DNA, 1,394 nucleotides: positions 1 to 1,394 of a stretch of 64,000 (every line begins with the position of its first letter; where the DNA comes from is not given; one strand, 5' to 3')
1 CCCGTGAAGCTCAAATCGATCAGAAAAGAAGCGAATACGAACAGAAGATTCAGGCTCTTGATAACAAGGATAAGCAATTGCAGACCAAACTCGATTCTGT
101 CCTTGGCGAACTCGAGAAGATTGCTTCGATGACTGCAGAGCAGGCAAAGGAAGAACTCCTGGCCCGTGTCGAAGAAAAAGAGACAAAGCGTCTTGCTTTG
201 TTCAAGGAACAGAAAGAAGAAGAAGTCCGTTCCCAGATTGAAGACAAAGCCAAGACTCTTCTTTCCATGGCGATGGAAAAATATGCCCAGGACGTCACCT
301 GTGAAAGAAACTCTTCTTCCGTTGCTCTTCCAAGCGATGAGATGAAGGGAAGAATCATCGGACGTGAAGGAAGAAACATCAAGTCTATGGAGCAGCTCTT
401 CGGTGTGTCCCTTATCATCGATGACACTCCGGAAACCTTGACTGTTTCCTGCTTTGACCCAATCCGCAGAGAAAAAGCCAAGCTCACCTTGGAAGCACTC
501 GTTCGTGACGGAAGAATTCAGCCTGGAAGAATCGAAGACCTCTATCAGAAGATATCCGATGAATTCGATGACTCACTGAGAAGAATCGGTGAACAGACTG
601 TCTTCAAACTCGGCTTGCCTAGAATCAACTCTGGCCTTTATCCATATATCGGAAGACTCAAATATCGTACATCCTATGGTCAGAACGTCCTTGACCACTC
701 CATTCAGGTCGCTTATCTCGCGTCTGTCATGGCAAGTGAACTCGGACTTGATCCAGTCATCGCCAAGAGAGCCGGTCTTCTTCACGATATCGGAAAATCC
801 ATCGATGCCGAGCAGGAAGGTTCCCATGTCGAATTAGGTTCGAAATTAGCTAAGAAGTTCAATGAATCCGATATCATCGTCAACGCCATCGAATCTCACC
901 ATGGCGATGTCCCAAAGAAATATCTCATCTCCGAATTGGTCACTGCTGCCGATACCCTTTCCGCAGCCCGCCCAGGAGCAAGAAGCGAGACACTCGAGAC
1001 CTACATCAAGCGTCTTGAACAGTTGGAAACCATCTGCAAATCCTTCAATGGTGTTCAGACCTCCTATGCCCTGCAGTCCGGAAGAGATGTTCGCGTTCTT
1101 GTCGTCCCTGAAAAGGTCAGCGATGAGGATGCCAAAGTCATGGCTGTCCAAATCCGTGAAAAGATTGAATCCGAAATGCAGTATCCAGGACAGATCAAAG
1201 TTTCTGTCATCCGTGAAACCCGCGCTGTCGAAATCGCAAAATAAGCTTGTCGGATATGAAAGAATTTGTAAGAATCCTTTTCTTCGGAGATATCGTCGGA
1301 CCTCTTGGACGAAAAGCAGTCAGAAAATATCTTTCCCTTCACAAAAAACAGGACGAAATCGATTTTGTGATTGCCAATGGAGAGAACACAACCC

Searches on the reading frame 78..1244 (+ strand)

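Call 78: search_protein_families(library=pfam, proteins=[window:78-1244:+], max_evalue=0.000001)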
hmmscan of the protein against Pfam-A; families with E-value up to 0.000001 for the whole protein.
window:78-1244:+ (388 aa): 3 families
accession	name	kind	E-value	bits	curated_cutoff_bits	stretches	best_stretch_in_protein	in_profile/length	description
PF01966.28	HD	-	7.5e-19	68.6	22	1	204-296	1-115/116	HD domain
PF12072.13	RNase_Y_N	-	4.9e-09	36.4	32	1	9-72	137-200/201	RNase Y N-terminal region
PF00013.35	KH_1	-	3.2e-08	33.6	21.5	1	84-138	6-64/66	KH domain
